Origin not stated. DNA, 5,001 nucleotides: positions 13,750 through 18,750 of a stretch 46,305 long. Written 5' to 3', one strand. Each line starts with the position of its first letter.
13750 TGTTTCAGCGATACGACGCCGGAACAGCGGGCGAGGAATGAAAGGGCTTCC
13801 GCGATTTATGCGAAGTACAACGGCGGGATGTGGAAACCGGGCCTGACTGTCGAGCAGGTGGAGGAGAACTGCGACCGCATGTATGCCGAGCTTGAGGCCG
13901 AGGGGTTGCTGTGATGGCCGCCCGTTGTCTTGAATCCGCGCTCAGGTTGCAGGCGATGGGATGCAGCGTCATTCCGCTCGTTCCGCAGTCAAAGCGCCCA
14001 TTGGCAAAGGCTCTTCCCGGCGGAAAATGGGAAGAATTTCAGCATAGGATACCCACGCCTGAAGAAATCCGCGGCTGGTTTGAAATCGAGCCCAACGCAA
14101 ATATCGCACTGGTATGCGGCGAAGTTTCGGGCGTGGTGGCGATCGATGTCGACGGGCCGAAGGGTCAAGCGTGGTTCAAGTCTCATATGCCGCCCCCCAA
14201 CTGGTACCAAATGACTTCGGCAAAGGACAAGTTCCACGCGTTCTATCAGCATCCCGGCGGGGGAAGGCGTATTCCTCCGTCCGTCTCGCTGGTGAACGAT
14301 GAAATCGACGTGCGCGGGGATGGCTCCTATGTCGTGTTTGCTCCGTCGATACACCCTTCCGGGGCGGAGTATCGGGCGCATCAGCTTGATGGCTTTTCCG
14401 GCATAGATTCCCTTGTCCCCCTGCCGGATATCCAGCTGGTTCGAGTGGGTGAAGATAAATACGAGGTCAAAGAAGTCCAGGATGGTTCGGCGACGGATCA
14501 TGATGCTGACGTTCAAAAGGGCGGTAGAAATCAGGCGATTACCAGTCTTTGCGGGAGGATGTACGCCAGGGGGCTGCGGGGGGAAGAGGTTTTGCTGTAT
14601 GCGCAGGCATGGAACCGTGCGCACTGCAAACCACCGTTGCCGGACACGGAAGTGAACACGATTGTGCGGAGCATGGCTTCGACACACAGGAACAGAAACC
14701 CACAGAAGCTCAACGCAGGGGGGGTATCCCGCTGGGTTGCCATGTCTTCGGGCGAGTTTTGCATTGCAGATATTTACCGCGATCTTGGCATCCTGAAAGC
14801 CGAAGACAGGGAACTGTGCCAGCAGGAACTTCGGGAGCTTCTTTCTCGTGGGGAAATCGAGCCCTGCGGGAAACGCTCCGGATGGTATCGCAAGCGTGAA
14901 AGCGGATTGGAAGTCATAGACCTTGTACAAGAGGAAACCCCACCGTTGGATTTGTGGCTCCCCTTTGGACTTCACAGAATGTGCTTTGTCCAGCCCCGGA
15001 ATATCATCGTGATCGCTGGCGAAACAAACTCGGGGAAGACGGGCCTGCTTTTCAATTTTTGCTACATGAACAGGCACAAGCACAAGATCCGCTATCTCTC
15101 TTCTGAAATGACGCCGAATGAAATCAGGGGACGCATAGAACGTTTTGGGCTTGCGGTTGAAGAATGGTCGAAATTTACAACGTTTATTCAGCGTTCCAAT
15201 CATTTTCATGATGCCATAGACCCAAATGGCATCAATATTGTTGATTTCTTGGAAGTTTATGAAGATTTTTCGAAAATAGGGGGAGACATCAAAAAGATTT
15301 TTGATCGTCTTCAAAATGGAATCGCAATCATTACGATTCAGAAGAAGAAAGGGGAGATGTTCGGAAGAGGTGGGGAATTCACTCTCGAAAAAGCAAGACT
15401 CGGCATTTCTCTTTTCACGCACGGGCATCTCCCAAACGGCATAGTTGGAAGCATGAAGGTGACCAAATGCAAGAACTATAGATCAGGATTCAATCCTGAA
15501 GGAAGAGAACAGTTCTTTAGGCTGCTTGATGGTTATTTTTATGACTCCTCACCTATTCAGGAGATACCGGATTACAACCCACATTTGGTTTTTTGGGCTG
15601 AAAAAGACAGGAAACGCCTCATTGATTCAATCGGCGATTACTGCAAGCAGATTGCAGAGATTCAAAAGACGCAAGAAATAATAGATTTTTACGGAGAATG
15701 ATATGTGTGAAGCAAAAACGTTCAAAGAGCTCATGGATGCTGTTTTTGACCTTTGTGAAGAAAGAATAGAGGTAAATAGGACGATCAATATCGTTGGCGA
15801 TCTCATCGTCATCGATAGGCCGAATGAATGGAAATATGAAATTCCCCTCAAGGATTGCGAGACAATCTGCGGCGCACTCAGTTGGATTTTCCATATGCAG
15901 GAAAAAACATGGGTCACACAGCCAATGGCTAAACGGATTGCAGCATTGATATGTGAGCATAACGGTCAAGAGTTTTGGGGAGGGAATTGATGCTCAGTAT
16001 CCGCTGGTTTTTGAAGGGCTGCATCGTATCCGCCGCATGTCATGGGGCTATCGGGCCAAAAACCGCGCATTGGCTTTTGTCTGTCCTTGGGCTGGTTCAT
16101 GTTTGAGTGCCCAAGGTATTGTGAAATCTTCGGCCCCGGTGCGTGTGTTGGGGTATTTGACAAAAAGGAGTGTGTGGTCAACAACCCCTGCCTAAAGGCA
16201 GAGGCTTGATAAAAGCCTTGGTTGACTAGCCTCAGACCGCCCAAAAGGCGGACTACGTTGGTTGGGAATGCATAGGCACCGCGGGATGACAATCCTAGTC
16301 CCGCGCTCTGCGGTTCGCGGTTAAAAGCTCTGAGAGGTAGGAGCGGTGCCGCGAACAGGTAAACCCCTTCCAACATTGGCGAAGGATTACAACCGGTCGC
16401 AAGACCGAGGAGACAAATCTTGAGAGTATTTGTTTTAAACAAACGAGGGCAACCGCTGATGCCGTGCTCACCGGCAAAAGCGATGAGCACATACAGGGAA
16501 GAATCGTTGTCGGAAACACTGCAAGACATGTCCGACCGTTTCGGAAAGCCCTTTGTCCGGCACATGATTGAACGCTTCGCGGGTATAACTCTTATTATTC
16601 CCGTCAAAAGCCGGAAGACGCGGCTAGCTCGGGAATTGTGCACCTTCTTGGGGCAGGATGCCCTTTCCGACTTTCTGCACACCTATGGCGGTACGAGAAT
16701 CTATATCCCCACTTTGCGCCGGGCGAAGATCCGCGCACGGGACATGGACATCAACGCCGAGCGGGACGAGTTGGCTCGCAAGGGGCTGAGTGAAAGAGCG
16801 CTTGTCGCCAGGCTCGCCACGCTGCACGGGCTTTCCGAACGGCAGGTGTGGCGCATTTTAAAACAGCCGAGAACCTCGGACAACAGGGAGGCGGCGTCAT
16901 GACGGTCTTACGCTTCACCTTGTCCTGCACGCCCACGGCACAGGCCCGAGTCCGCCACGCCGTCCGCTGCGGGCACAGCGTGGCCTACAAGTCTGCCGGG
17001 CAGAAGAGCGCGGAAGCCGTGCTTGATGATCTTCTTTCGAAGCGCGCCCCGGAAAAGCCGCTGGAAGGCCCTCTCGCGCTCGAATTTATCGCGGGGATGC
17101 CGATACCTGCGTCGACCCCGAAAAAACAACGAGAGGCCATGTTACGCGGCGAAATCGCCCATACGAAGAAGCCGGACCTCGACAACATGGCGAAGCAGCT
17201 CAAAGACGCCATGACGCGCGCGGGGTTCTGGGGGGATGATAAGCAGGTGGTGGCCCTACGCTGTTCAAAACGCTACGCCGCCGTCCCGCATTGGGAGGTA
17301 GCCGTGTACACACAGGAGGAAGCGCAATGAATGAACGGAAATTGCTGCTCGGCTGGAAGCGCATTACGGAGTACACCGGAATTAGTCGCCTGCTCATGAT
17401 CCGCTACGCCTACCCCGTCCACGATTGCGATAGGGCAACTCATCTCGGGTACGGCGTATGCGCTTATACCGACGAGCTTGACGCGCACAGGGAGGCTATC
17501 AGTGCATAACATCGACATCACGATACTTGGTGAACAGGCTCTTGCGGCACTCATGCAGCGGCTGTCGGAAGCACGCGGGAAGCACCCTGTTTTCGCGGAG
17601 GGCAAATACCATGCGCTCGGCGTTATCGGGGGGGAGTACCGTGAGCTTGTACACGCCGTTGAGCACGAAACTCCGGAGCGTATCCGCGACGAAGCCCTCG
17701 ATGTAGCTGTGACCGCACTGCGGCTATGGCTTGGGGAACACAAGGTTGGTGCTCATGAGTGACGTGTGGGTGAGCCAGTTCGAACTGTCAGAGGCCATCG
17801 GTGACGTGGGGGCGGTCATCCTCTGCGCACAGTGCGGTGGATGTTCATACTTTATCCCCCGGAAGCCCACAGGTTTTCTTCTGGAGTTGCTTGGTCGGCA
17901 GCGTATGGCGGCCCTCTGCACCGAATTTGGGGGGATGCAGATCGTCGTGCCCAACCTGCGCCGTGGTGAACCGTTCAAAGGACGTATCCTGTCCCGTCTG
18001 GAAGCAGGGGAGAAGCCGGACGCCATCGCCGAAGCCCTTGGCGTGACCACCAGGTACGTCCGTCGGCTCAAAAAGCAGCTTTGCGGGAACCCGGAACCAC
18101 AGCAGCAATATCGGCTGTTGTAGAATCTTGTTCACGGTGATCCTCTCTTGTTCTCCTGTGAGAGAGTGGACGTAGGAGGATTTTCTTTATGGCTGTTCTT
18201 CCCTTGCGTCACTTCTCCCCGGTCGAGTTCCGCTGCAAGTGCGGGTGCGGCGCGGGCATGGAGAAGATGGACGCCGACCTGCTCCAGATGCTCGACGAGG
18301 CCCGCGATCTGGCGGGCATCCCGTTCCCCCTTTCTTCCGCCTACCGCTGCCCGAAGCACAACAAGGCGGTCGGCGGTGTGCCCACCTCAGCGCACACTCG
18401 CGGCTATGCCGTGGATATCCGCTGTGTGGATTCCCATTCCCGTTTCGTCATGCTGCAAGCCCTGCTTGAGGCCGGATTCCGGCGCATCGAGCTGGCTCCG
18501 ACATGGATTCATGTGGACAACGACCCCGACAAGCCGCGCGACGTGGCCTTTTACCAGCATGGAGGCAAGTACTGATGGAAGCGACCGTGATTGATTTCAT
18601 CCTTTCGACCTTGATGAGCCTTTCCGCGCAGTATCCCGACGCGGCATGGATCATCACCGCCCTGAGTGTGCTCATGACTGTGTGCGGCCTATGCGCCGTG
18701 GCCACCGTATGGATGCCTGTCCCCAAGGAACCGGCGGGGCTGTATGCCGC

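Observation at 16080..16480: About 340-nt highly structured non-coding region next to an ORF starting with an RRXRR/PLMP-domain N-terminus (IscB/HEARO-like) fused to a Mor activator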

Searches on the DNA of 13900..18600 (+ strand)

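Call 7: search_dna_similar(query=window:13900-18600:+, collection=phages, mode=distant, max_rows=20)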
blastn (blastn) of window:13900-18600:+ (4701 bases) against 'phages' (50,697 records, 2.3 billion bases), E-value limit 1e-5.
Records with a match: 2; places in all: 2; records where one place covers at least 80% of the query: 0.
Best place of each record, by identity: 60-80% 2.
By first word of the organism name: Bacteriophage 2.
By host as written in the record: - 2.
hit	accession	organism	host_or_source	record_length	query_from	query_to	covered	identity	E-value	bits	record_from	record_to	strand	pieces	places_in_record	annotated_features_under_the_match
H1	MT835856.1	Bacteriophage sp.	human fecal samples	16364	2278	2584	7%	74.6%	3e-53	218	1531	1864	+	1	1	record has no annotation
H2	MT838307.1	Bacteriophage sp.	human fecal samples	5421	2277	2389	2%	79.7%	7e-17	98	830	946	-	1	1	record has no annotation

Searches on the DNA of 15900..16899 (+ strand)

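Call 4: search_rna_families(source=window, start=15900, end=16600, threshold=evalue, max_evalue=10, show_alignments=3)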
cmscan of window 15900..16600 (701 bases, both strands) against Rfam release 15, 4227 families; matches with E-value up to 10: 4.
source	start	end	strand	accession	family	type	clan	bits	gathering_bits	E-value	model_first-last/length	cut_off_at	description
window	16177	16393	+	RF02033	HEARO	Gene;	-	141.1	83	2.6e-31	1-211/211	no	HNH endonuclease-associated RNA and ORF (HEARO) RNA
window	16401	16482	-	RF02345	ar15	Gene; sRNA;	CL00108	13.2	40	6.4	1-112/112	no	Alphaproteobacterial ar15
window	16234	16254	+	RF00629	P24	Gene;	-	12.7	100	0.6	167-187/255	no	Pseudomonas sRNA P24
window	16185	16204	-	RF02922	RAGATH-32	Cis-reg;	-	12.4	41.8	4.3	36-55/78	no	RAGATH-32 RNA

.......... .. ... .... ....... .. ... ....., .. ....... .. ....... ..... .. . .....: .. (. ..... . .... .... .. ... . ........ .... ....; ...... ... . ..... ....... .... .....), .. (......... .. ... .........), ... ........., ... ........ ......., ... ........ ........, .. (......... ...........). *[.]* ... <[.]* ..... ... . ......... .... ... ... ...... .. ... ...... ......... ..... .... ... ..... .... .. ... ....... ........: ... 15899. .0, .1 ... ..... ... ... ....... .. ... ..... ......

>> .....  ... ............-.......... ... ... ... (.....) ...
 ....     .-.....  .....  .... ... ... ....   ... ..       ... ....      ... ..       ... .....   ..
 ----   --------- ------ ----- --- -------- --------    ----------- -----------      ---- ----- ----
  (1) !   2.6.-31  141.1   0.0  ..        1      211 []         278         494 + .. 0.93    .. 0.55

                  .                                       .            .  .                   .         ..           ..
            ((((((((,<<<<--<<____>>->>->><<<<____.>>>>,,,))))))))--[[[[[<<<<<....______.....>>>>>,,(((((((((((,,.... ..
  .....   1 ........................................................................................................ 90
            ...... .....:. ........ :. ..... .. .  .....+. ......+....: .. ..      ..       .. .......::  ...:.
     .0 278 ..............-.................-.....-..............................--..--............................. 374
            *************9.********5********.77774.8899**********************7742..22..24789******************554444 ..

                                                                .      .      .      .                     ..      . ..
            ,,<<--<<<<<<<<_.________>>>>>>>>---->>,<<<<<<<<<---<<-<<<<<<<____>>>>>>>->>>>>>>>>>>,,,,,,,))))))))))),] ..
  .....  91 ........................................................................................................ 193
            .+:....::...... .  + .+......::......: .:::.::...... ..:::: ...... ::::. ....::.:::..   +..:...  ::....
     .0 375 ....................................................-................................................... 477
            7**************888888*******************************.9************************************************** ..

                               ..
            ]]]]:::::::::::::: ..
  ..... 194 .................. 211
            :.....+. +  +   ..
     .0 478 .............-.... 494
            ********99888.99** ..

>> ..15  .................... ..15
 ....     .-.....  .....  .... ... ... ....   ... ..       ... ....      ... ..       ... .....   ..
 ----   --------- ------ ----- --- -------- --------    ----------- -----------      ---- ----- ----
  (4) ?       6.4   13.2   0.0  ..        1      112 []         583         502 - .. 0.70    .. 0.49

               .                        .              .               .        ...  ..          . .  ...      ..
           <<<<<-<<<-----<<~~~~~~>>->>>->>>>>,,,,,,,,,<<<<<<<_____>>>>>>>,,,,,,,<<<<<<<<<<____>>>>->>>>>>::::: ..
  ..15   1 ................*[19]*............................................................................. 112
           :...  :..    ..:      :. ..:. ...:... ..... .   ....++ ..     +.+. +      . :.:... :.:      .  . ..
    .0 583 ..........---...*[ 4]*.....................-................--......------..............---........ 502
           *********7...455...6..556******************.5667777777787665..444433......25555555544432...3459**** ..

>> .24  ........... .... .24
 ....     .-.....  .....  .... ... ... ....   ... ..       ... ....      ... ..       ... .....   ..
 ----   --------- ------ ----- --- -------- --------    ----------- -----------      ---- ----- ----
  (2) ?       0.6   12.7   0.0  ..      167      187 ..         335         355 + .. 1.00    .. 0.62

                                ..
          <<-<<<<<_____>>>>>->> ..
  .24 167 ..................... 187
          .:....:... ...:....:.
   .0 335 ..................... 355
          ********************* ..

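Call 22: search_rna_families(sources=[L051, L044, L006, L018, L021, L025, L026, L033, L035, L045, L049, L050, L030, L020], threshold=gathering)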
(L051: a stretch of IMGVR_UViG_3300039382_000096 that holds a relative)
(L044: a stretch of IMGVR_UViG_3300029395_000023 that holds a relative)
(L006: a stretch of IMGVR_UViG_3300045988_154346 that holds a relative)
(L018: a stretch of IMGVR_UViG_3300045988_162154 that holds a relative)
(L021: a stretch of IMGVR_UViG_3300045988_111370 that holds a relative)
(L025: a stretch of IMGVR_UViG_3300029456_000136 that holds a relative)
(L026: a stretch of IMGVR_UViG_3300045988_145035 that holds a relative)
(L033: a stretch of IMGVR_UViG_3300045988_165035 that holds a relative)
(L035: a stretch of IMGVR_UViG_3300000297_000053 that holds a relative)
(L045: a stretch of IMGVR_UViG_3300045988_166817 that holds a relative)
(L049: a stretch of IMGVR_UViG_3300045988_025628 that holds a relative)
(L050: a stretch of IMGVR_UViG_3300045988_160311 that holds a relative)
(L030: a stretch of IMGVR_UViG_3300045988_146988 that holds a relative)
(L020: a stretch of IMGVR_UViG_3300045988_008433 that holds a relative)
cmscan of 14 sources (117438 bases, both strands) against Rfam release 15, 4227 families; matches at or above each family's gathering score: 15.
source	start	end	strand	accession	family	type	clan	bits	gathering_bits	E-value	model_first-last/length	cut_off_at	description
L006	5305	5520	+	RF02033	HEARO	Gene;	-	140.9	83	4.7e-29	1-211/211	no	HNH endonuclease-associated RNA and ORF (HEARO) RNA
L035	3533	3750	-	RF02033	HEARO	Gene;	-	139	83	1.4e-28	1-211/211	no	HNH endonuclease-associated RNA and ORF (HEARO) RNA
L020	355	572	+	RF02033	HEARO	Gene;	-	139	83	1.4e-28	1-211/211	no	HNH endonuclease-associated RNA and ORF (HEARO) RNA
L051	8206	8422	-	RF02033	HEARO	Gene;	-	138.3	83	2e-28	1-211/211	no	HNH endonuclease-associated RNA and ORF (HEARO) RNA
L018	3373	3587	-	RF02033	HEARO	Gene;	-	137.2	83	3.7e-28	1-211/211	no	HNH endonuclease-associated RNA and ORF (HEARO) RNA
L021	460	677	+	RF02033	HEARO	Gene;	-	136.6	83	5.3e-28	1-211/211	no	HNH endonuclease-associated RNA and ORF (HEARO) RNA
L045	1934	2153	+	RF02033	HEARO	Gene;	-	136.1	83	7e-28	1-211/211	no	HNH endonuclease-associated RNA and ORF (HEARO) RNA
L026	595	809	+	RF02033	HEARO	Gene;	-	133.7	83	2.6e-27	1-211/211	no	HNH endonuclease-associated RNA and ORF (HEARO) RNA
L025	332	546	-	RF02033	HEARO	Gene;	-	132.7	83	4.9e-27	1-211/211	no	HNH endonuclease-associated RNA and ORF (HEARO) RNA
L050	1147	1366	-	RF02033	HEARO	Gene;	-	130.1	83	2e-26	1-211/211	no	HNH endonuclease-associated RNA and ORF (HEARO) RNA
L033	5092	5311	-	RF02033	HEARO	Gene;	-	127.6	83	8.2e-26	1-211/211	no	HNH endonuclease-associated RNA and ORF (HEARO) RNA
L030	7607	7826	+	RF02033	HEARO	Gene;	-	124.5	83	4.6e-25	1-211/211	no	HNH endonuclease-associated RNA and ORF (HEARO) RNA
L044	9411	9630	+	RF02033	HEARO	Gene;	-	123.9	83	6.4e-25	1-211/211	no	HNH endonuclease-associated RNA and ORF (HEARO) RNA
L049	2149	2368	-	RF02033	HEARO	Gene;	-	118.9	83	1e-23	1-211/211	no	HNH endonuclease-associated RNA and ORF (HEARO) RNA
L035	7399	7484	-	RF01695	C4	Gene; antisense;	CL00128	59.4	45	1.1e-08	1-87/87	no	C4 antisense RNA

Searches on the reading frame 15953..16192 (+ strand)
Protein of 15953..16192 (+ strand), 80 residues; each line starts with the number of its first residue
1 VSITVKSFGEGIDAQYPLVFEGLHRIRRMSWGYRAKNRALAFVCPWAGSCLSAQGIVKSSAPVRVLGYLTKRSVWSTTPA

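Call 6: search_protein_families(library=pfam, proteins=[window:15953-16192:+], max_evalue=1)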
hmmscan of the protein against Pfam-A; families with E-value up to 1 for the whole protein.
window:15953-16192:+ (80 aa): 0 families
